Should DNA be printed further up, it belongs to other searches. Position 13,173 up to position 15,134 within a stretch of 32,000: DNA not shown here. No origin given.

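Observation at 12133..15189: Compact cassette of small ORF, radical SAM enzyme and MFS exporter: candidate uncharacterised modified-peptide (RiPP-like) system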

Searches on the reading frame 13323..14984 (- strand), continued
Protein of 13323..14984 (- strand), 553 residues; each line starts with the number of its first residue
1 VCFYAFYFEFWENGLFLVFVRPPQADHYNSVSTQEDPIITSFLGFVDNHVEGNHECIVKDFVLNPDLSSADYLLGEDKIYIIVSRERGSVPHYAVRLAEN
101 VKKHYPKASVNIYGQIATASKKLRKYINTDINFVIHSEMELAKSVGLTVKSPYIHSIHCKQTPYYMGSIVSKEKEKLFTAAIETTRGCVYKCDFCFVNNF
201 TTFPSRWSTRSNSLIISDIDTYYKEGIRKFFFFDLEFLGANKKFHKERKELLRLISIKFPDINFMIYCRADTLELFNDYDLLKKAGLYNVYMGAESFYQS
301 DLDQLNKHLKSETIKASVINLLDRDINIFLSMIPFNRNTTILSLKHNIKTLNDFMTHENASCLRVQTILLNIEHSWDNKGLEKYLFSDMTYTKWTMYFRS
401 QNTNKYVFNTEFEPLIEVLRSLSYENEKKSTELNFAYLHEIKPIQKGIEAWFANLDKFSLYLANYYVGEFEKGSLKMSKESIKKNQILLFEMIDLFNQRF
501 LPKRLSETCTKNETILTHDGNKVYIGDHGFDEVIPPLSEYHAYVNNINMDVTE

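Call 69: fold_search(model_id=the predicted structure, library=pdb)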
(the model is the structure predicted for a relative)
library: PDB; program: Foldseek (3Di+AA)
matches with E <= 10: 1470; with E <= 0.001: 5
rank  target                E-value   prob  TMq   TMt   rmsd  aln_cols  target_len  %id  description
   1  2opi_A                7.8e-08  1.00  0.39  0.62   4.5       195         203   17  Crystal Structure of L-fuculose-1-phosphate aldolase from Bacteroides thetaiotaomicron (released 2007-02-27)
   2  2fk5_A                2.8e-07  1.00  0.36  0.62   4.5       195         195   18  Crystal structure of l-fuculose-1-phosphate aldolase from Thermus thermophilus HB8 (released 2007-01-04)
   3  8iai_2                8.7e-06  1.00  0.36  0.42  10.3       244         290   14  Structure of mammalian spectrin-actin junctional complex of membrane skeleton, State II, Global map (released 2023-05-03)
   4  2irp_A                4.3e-05  1.00  0.36  0.58   4.9       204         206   14  Crystal structure of the l-fuculose-1-phosphate aldolase (aq_1979) from aquifex aeolicus VF5 (released 2007-10-30)
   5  8iai_4                1.4e-04  1.00  0.35  0.45   7.6       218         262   11  Structure of mammalian spectrin-actin junctional complex of membrane skeleton, State II, Global map (released 2023-05-03)
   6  4wau_A                4.8e-03  1.00  0.24  0.46   4.5       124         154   14  Crystal structure of CENP-M solved by native-SAD phasing (released 2014-12-10)
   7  4wau_B                8.6e-03  0.99  0.24  0.45   6.0       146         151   14  Crystal structure of CENP-M solved by native-SAD phasing (released 2014-12-10)
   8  7qoo_M                8.6e-03  0.97  0.25  0.42   6.0       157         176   13  Structure of the human inner kinetochore CCAN complex (released 2022-06-08)
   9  3eq2_A                1.3e-02  0.57  0.20  0.20  24.5       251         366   10  Structure of Hexagonal Crystal form of Pseudomonas aeruginosa RssB (released 2009-10-20)
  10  8iah_3                1.4e-02  1.00  0.36  0.35   4.7       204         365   10  Structure of mammalian spectrin-actin junctional complex of membrane skeleton, State I, Global map (released 2023-05-03)
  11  3f7a_B                1.4e-02  0.38  0.22  0.20  28.8       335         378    8  Structure of Orthorhombic crystal form of Pseudomonas aeruginosa RssB (released 2009-11-24)
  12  9ezy_B                1.8e-02  0.25  0.17  0.12  13.7       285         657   12  Vibrio cholerae DdmD-DdmE holo complex (released 2024-09-04)
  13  6vga_MODEL_1_A        2.0e-02  0.96  0.19  0.50   7.4       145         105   11  De novo designed Rossmann fold protein ROS2_835 (released 2020-08-19)
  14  4p0t_A                3.0e-02  0.97  0.25  0.49   5.3       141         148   14  Crystal structure of human centromere protein M (released 2014-07-09)
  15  4myr_B                3.4e-02  0.94  0.23  0.51   5.3       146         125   12  Crystal structure of a putative CpaE2 pilus assembly protein (CpaE2) from Sinorhizobium meliloti 1021 at 2.72 A resolu (released 2013-10-16)
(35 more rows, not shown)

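Call 71: search_protein_families(library=padloc, proteins=[window:13323-14984:-, L001:11572-12618:+, L001:10817-11563:+], max_evalue=0.001)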
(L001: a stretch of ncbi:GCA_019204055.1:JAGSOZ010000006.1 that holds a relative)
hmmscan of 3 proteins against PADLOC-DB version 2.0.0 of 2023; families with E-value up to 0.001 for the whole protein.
window:13323-14984:- (553 aa): 1 family
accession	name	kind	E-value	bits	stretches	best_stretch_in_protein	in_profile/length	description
PDLC04689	PDC-M51A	-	2.1e-07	28.2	1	99-238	114-242/420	-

L001:11572-12618:+ (348 aa): 0 families

L001:10817-11563:+ (248 aa): 0 families

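Call 72: find_encoding_contigs(protein=P0027, flank=5000, max_places=1)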
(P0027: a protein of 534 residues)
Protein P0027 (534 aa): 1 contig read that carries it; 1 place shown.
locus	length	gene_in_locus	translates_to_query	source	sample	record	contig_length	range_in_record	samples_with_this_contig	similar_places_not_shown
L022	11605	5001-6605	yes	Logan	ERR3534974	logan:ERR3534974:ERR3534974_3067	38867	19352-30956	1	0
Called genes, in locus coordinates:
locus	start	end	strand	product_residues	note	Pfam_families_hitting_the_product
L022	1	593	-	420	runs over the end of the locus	PF00364:Biotin_lipoyl (faint), PF25919:BSH_CusB (faint), PF25917:BSH_RND, PF25973:BSH_CzcB (weak), PF25984:BSH_YknX (faint)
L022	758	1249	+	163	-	PF05229:SCPU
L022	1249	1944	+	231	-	PF00345:PapD_N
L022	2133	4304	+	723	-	PF00577:Usher, PF13953:PapC_C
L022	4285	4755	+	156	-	PF05229:SCPU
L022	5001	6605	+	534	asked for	PF04055:Radical_SAM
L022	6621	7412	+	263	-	PF13847:Methyltransf_31 (faint), PF13649:Methyltransf_25 (weak)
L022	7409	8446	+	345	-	-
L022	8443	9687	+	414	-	-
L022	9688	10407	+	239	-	-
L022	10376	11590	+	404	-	PF00083:Sugar_tr, PF07690:MFS_1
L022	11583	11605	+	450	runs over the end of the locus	-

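Call 73: find_encoding_contigs(protein=P0031, flank=5000, max_places=1)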
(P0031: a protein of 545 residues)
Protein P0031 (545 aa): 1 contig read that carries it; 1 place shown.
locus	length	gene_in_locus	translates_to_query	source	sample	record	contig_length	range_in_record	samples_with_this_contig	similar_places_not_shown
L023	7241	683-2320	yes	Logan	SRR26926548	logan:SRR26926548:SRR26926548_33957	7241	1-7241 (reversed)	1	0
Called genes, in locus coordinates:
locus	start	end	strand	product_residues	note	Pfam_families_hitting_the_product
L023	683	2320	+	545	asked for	PF04055:Radical_SAM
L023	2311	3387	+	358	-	-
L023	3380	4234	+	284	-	PF05721:PhyH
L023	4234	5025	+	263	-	PF13489:Methyltransf_23 (weak), PF08241:Methyltransf_11, PF08242:Methyltransf_12 (faint), PF13649:Methyltransf_25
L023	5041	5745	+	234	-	PF00106:adh_short, PF01370:Epimerase (faint), PF13561:adh_short_C2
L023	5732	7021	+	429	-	PF05977:MFS_3, PF07690:MFS_1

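Call 78: search_dna_similar(query=window:13323-14942:-, collection=plasmids, mode=protein, max_evalue=1e-20, max_rows=10)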
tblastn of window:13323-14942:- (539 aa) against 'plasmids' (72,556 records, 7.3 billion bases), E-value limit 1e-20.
No match.
